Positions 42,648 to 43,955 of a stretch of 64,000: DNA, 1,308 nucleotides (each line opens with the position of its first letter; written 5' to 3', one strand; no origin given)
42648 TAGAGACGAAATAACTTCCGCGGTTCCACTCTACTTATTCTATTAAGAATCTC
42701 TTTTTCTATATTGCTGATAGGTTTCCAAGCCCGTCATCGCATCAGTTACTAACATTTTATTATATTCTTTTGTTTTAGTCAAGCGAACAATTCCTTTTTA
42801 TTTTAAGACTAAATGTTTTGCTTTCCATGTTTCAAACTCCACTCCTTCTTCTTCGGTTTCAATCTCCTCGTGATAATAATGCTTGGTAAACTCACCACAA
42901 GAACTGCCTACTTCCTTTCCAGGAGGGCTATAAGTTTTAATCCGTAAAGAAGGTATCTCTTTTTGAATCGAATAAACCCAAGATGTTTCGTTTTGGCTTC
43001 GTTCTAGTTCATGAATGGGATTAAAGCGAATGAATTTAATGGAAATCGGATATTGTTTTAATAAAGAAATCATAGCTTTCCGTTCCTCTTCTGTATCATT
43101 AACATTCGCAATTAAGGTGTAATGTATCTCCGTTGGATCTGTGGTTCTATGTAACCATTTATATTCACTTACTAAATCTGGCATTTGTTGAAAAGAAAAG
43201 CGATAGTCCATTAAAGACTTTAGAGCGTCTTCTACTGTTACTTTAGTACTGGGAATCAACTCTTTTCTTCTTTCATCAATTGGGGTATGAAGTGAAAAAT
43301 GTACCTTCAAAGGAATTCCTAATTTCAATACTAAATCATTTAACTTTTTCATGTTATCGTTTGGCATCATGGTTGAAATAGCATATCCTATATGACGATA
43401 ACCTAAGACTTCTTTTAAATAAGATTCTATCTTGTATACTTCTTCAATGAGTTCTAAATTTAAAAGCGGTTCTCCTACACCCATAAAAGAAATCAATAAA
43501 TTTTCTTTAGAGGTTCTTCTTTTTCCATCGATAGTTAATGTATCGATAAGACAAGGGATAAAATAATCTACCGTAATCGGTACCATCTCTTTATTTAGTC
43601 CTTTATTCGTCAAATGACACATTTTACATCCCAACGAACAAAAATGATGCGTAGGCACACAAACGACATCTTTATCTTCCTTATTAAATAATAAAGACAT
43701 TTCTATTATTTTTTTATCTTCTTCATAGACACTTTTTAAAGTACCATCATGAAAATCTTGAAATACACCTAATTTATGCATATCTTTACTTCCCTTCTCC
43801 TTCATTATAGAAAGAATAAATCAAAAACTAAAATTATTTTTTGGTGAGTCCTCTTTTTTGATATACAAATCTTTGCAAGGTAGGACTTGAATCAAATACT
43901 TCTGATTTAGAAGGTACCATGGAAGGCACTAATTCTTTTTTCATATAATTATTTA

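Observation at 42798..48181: Five translationally coupled paralogs with 1-nt intergenic gaps, where the conserved C-terminal codons (…YGKKR) double as the RBS of the next gene, followed by an N-terminally truncated RlmN/Cfr-type radical SAM enzyme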

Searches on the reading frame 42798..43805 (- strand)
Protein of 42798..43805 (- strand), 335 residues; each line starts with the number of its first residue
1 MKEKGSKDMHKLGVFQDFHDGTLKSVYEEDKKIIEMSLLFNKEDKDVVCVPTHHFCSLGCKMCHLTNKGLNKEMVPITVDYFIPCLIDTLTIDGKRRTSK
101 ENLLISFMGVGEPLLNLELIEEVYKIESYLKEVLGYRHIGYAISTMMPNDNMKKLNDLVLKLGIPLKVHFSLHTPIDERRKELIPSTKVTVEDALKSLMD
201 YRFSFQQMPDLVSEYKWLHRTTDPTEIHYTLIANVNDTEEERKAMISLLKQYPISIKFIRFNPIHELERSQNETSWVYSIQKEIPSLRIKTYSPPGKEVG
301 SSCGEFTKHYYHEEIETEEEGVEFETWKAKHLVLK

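Call 4: search_protein_families(library=pfam, proteins=[window:42798-43805:-], max_evalue=1)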
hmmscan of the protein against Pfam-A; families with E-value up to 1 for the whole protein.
window:42798-43805:- (335 aa): 2 families
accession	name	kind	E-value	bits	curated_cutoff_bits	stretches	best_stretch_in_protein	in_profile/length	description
PF04055.27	Radical_SAM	-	0.00045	20.9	29.5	1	52-200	3-138/166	Radical SAM superfamily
PF16809.10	NleF_casp_inhib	-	0.1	13.1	24.1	1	127-160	85-118/145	NleF caspase inhibitor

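Call 5: search_protein_families(library=ncbifam, proteins=[window:42798-43805:-], max_evalue=1)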
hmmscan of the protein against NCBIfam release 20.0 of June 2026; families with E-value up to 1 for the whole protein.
window:42798-43805:- (335 aa): 21 families
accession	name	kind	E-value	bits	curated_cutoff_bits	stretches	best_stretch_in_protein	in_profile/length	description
TIGR00048.1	rRNA_mod_RlmN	equivalog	6.7e-26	91.1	290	1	14-314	73-350/355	dual-specificity RNA methyltransferase RlmN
NF008396.0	PRK11194.1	equivalog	5e-19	68.4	633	1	14-304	79-351/379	dual-specificity RNA methyltransferase RlmN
NF000424.4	CfrAB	exception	1e-16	61.2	530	1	30-306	81-336/338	Cfr family 23S rRNA (adenine(2503)-C(8))-methyltransferase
NF011024.0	PRK14453.1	equivalog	4.9e-15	55.6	468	1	31-310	86-344/348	23S rRNA (adenine(2503)-C(8))-methyltransferase Cfr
TIGR04432.1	rSAM_Cfr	equivalog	2.1e-14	53.6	550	1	32-305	85-337/341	Cfr family 23S rRNA (adenine(2503)-C(8))-methyltransferase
NF011034.0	PRK14464.1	equivalog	4.2e-14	52.1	422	1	29-312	83-332/348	RNA methyltransferase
NF011040.0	PRK14470.1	equivalog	1.3e-11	44.6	441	1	19-308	69-333/338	ribosomal RNA large subunit methyltransferase N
NF011031.0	PRK14461.1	equivalog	1.6e-11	43.8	601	1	26-289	87-342/372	ribosomal RNA large subunit methyltransferase N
TIGR04115.1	rSAM_Cxxx_rpt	equivalog_domain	1.1e-05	25.1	350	1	55-131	11-78/359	radical SAM peptide maturase, CXXX-repeat target family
NF040492.1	not_ScfB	exception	1.8e-05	23.8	855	1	41-161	90-211/450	ScfB-related radical SAM/SPASM orphan maturase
NF038170.1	lachnocin_rSAM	equivalog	4.1e-05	22.6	550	1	35-196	66-218/440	lachnocin radical SAM maturase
TIGR04148.1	GG_samocin_CFB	equivalog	4.6e-05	22.8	300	1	54-127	25-102/411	radical SAM peptide maturase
TIGR04068.1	rSAM_ocin_clost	equivalog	5.3e-05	22.3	500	1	22-162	63-197/462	Cys-rich peptide radical SAM maturase CcpM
NF047865.1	rSAM_PapB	equivalog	0.0019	17.5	340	1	55-125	12-76/330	PapB family radical SAM/SPASM ranthipeptide maturase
TIGR03978.1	rSAM_paired_1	equivalog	0.0022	16.8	370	1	48-147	86-176/466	His-Xaa-Ser system radical SAM maturase HxsB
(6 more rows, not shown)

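Call 10: find_homologous_proteins(query=window:42798-43805:-)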
Query window:42798-43805:- (335 aa): 658 proteins with E <= 0.001 among 2550 candidates; the best 120 are listed.
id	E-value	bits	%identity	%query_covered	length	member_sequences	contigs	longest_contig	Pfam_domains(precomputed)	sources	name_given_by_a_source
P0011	3.0e-224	762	100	100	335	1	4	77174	-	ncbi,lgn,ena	-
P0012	5.0e-194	662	88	98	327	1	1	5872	-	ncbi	-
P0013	2.1e-146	506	69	97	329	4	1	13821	-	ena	-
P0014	3.7e-144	498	69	97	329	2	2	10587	-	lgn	-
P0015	1.3e-141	490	68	96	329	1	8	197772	-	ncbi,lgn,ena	-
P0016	1.3e-141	490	67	97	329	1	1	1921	-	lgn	-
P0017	3.9e-141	488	69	96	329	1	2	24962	-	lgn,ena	-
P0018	7.0e-141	488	69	96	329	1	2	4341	-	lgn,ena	-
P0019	1.5e-140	487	67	96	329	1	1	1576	-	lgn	-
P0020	2.7e-140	486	68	96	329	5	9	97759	-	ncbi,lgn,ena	-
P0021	2.9e-140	486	68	97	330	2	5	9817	-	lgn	-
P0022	4.4e-140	485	68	96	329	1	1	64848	-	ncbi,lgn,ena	-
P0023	4.8e-140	485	67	96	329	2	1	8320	-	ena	-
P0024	5.4e-140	485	67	97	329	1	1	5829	-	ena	-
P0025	6.9e-140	484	67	96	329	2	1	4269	-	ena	-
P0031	1.8e-139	483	67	97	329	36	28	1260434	-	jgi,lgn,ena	-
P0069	1.0e-136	474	64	97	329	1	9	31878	-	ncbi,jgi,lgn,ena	-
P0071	1.4e-136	473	66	98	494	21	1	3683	PF00383.30,PF14437.13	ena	-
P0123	1.8e-132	460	62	98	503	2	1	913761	PF00383.30,PF14437.13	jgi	jgi:dCMP deaminase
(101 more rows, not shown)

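Call 11: find_encoding_contigs(protein=P0011, flank=10000, max_places=4)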
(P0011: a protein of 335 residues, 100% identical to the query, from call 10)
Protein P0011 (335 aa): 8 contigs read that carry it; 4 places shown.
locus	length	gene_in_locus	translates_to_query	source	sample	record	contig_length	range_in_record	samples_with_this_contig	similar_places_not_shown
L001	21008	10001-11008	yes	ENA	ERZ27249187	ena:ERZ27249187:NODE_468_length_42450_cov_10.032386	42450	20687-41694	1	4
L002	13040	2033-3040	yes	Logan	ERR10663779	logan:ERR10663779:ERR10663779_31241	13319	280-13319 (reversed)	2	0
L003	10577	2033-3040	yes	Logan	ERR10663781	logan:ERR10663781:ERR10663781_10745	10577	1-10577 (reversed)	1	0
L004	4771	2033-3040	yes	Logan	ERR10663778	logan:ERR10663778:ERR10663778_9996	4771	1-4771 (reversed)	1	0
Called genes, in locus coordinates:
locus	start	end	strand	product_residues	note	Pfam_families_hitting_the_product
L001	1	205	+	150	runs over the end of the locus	PF02130:YbeY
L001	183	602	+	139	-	PF01219:DAGK_prokar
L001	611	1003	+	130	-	PF00383:dCMP_cyt_deam_1, PF08211:dCMP_cyt_deam_2 (weak)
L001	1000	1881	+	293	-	PF00009:GTP_EFTU, PF00350:Dynamin_N (faint), PF01926:MMR_HSR1, PF02421:FeoB_N, PF02492:cobW (faint), PF03193:RsgA_GTPase (faint), PF04548:AIG1, PF07650:KH_2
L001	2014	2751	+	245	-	PF11967:RecO_N, PF02565:RecO_C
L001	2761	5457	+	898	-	PF09586:YfhO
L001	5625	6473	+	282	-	-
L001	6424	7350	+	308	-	-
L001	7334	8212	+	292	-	-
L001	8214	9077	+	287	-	-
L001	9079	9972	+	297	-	-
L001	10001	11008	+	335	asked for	-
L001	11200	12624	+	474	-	PF00587:tRNA-synt_2b, PF03129:HGTP_anticodon, PF09180:ProRS-C_1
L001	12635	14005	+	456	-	PF28494:GlyRS_ins_1 (faint), PF00587:tRNA-synt_2b, PF03129:HGTP_anticodon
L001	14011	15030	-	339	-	-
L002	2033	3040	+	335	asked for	-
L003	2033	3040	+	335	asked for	-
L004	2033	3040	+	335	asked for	-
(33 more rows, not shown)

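Call 12: find_encoding_contigs(protein=P0031, flank=8000, max_places=4)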
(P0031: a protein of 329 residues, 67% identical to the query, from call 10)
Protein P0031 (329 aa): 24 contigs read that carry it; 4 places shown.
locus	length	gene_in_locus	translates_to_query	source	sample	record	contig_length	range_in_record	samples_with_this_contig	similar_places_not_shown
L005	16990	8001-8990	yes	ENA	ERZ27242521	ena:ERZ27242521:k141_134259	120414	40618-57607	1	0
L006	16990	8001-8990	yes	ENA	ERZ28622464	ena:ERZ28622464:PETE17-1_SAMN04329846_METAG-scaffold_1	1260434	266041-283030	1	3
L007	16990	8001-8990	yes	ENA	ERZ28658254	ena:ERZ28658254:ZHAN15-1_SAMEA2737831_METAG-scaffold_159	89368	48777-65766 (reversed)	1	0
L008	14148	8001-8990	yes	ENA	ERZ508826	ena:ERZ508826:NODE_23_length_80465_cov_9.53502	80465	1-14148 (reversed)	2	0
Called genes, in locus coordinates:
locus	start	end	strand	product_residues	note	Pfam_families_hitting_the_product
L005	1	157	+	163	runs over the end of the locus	PF01476:LysM, PF23446:LysM1_NFP_LYK (faint), PF23472:LysM2_CERK1_LYK3_4_5 (faint), PF23473:LysM3_LYK4_5 (faint), PF23577:LysM_RLK (faint), PF01476:LysM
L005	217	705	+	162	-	PF13668:Ferritin_2 (weak), PF02915:Rubrerythrin (weak)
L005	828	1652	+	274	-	-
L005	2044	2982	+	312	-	PF02463:SMC_N (faint), PF00005:ABC_tran, PF13304:AAA_21 (weak), PF13732:DrrA1-3_C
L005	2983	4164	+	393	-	PF12679:ABC2_membrane_2, PF12698:ABC2_membrane_3, PF01061:ABC2_membrane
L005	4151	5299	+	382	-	PF12698:ABC2_membrane_3, PF01061:ABC2_membrane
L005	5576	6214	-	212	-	PF00239:Resolvase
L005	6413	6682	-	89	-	-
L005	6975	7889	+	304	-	PF00126:HTH_1, PF09084:NMT1 (faint), PF03466:LysR_substrate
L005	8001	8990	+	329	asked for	-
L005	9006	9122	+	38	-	-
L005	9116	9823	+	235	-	PF01503:PRA-PH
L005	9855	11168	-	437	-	PF01076:Mob_Pre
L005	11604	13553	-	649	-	PF00239:Resolvase, PF07508:Recombinase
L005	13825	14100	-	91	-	-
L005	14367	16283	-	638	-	PF03793:PASTA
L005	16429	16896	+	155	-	-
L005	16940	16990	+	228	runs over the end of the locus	PF20582:UPF0758_N, PF04002:RadC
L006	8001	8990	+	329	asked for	-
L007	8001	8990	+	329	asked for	-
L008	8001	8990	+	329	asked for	-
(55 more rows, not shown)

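Call 14: search_protein_families(library=padloc, proteins=[window:42798-43805:-], max_evalue=1)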
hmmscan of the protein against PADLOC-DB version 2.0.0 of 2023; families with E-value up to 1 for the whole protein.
window:42798-43805:- (335 aa): 0 families

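Call 26: find_encoding_contigs(protein=P0015, flank=6000, max_places=2)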
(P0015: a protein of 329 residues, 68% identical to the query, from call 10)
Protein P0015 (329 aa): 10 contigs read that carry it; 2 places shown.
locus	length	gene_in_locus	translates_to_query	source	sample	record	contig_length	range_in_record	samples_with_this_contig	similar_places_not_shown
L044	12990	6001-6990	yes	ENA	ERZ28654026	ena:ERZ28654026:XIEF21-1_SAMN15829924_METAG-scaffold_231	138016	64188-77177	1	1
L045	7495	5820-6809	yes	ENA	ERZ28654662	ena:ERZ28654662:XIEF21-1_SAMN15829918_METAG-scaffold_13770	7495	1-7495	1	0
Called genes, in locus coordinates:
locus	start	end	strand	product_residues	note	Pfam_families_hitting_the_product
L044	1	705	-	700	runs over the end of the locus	PF00580:UvrD-helicase, PF01443:Viral_helicase1 (faint), PF13245:AAA_19, PF13604:AAA_30 (faint), PF13087:AAA_12 (faint), PF13361:UvrD_C, PF13538:UvrD_C_2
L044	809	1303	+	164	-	-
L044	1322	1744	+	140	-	-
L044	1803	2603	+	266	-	-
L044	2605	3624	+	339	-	PF00535:Glycos_transf_2, PF10111:Glyco_tranf_2_2, PF13506:Glyco_transf_21 (weak), PF13641:Glyco_tranf_2_3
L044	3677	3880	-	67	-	PF01381:HTH_3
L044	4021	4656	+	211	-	PF16729:DUF5067, PF11611:DUF4352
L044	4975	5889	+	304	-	PF00126:HTH_1, PF09084:NMT1 (faint), PF03466:LysR_substrate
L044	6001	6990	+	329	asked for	-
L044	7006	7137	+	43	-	-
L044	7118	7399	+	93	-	PF01503:PRA-PH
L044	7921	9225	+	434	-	PF02881:SRP54_N, PF00448:SRP54, PF01656:CbiA (faint), PF02978:SRP_SPB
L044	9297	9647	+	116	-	-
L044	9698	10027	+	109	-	PF12961:DUF3850 (weak), PF04266:ASCH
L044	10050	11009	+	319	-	PF00149:Metallophos, PF12850:Metallophos_2 (faint)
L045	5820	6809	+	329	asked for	-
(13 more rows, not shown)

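Call 27: find_encoding_contigs(protein=P0123, flank=6000, max_places=2)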
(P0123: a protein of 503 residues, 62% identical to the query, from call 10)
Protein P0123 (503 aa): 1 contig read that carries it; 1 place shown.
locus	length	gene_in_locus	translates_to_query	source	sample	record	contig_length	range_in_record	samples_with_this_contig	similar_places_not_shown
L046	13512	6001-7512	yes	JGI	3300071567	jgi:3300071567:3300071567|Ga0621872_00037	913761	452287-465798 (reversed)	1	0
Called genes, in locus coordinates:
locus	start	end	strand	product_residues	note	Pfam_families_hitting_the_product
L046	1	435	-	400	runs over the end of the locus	-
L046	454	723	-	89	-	PF00085:Thioredoxin, PF14595:Thioredoxin_9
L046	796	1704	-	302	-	PF01066:CDP-OH_P_transf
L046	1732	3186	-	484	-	PF13328:HD_4, PF01966:HD, PF04607:RelA_SpoT, PF02824:TGS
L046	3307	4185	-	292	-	PF09139:Tam41_Mmp37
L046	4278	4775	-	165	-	-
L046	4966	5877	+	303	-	PF00126:HTH_1, PF03466:LysR_substrate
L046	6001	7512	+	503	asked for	PF00383:dCMP_cyt_deam_1, PF14437:MafB19-deam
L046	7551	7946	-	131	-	-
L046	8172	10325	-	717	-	PF09371:Tex_N, PF22706:Tex_central_region, PF14639:YqgF (weak), PF16921:Tex_YqgF, PF14635:HHH_7 (weak), PF12836:HHH_3, PF17674:HHH_9, PF00575:S1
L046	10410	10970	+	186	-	PF13302:Acetyltransf_3, PF00583:Acetyltransf_1 (weak)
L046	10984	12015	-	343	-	PF00535:Glycos_transf_2, PF10111:Glyco_tranf_2_2, PF13641:Glyco_tranf_2_3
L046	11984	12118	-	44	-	-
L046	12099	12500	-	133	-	PF00383:dCMP_cyt_deam_1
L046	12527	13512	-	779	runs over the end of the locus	PF01588:tRNA_bind, PF03483:B3_4, PF03484:B5, PF17759:tRNA_synthFbeta, PF03147:FDX-ACB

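Call 28: find_encoding_contigs(protein=P0069, flank=6000, max_places=2)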
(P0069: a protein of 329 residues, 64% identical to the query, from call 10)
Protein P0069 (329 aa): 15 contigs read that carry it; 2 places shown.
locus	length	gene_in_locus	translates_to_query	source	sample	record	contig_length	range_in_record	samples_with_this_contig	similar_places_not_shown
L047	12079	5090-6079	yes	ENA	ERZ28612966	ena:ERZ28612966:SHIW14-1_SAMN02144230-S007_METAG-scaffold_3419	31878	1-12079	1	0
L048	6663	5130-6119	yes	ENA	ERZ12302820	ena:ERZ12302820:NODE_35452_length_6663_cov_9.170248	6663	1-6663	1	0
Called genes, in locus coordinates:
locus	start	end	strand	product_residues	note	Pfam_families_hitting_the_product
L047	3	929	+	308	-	?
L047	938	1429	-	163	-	-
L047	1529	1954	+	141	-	-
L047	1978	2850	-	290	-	PF00126:HTH_1, PF03466:LysR_substrate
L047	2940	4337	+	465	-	PF00293:NUDIX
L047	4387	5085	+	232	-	PF01479:S4 (weak), PF00849:PseudoU_synth_2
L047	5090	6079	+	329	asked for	-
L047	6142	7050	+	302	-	PF18143:HAD_SAK_2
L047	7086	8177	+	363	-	PF07907:YibE_F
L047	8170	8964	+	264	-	PF07907:YibE_F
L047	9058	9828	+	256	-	-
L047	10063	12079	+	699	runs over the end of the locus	PF27449:LtaS_N, PF00884:Sulfatase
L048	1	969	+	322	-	?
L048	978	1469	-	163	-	-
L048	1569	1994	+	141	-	-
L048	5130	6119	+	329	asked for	-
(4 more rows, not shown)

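Call 30: search_solved_structures(query=window:42798-43805:-, max_evalue=0.001, show_alignments=2)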
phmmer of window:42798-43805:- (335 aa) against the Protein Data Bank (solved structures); distinct sequences matched with E-value up to 0.001: 5.
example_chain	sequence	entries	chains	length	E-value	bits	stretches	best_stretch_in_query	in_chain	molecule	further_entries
3rf9_A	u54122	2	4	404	3.4e-14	56.4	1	18-306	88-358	Ribosomal RNA large subunit methyltransferase N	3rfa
4pl1_B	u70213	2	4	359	4.5e-13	52.7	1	18-306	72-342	Dual-specificity RNA methyltransferase RlmN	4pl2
5hr6_A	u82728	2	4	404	6e-13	52.3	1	18-306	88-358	RlmN methylase | Dual-specificity RNA methyltransferase RlmN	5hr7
9p0p_A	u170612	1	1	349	7e-11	45.5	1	29-312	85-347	Ribosomal RNA large subunit methyltransferase Cfr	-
6fz6_A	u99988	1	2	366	2e-07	34.1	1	22-188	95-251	Probable dual-specificity RNA methyltransferase RlmN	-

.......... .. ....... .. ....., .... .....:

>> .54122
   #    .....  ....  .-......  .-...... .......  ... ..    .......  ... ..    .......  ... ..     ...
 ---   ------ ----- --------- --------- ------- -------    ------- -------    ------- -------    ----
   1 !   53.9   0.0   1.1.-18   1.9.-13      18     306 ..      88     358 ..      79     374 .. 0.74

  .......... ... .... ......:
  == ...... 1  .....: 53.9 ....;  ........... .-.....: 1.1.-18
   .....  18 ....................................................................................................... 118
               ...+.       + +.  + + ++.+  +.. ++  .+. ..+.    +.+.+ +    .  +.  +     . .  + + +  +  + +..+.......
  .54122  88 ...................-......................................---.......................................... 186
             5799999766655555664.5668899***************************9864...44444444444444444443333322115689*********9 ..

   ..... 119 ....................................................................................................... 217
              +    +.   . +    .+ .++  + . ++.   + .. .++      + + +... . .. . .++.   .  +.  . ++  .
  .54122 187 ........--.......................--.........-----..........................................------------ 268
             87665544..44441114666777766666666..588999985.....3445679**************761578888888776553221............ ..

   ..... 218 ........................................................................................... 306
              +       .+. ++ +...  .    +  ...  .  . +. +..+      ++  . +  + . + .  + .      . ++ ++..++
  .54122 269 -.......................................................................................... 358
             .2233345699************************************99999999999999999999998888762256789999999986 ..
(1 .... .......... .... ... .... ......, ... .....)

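Call 65: search_protein_families(library=phrogs, proteins=[window:42798-43781:-], max_evalue=0.01)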
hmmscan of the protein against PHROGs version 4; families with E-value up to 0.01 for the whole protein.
window:42798-43781:- (327 aa): 3 families
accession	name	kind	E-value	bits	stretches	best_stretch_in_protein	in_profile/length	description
phrog_27142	-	other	4.8e-18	67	1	20-300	24-300/300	Fe-S-cluster redox domain-containing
phrog_24834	-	unknown function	1e-05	25.7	1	36-154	62-175/336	-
phrog_1802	-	other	0.00042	20.3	1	29-123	35-125/556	radical SAM domain-containing protein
